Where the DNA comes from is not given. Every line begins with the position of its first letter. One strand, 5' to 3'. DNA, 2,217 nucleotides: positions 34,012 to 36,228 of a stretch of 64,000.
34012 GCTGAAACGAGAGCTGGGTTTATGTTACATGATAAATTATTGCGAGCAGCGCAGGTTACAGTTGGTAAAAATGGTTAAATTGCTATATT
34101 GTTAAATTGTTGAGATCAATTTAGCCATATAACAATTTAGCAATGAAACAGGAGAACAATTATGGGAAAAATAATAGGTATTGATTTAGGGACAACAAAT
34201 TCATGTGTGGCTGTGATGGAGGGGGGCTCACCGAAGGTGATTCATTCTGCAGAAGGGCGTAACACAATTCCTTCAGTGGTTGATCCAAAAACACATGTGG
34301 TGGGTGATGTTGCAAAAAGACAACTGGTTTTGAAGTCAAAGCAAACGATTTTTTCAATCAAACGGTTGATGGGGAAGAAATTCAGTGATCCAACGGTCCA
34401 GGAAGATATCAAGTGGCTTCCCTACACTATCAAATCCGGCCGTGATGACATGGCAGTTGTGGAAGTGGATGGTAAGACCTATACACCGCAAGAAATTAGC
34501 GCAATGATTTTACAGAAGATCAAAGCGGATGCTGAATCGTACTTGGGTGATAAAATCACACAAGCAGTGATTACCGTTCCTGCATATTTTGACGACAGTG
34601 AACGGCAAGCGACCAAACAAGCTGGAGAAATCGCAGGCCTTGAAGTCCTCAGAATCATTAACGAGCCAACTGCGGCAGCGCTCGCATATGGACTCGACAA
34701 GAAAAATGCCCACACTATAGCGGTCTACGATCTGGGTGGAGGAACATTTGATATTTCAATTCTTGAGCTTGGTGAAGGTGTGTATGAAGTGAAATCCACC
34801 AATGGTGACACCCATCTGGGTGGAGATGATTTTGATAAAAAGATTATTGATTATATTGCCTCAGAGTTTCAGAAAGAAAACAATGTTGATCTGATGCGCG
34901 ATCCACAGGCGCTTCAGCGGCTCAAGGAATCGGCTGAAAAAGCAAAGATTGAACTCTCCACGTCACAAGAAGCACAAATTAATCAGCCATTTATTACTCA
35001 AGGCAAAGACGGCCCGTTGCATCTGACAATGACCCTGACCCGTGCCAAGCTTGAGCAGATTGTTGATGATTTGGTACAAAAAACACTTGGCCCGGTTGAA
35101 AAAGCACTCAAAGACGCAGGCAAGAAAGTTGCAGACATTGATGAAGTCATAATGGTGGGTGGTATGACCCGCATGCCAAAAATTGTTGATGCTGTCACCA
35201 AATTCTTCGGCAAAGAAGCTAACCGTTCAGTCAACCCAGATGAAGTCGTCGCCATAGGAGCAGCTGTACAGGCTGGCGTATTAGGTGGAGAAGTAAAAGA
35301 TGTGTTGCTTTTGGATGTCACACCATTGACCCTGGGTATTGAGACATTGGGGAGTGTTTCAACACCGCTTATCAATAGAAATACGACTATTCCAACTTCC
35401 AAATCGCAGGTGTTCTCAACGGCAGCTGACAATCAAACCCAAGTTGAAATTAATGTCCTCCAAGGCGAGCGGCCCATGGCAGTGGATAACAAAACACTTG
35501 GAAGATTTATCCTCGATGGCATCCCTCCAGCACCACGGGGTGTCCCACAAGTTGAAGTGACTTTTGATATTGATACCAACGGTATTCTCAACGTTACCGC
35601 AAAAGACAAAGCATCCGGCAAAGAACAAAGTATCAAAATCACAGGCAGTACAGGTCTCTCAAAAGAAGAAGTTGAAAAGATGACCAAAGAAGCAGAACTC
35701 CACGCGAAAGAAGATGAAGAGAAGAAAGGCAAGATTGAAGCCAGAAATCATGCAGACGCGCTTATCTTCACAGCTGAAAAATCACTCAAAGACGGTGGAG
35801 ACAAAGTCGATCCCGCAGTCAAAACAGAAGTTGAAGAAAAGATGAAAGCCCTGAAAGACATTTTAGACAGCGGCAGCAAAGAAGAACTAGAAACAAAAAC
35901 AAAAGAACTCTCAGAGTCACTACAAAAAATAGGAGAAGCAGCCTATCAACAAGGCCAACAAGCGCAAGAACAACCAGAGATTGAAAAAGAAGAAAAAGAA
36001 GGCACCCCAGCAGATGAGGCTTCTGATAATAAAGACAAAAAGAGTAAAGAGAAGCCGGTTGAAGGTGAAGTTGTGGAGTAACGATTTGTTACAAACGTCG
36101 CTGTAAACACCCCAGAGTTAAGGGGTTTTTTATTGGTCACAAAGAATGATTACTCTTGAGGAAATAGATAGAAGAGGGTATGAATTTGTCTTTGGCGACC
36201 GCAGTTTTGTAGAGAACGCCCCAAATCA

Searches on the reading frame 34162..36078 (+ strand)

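Call 45: search_protein_families(library=pfam, proteins=[window:34162-36078:+], max_evalue=0.00001)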
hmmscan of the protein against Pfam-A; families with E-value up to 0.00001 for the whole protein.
window:34162-36078:+ (639 aa): 2 families
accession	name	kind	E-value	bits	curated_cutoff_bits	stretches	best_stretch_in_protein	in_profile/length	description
PF00012.26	HSP70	-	7.5e-255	847.2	20.6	1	4-596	1-599/599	Hsp70 protein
PF06723.19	MreB_Mbl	-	1.9e-20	73.4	27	1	116-368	77-316/327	MreB/Mbl protein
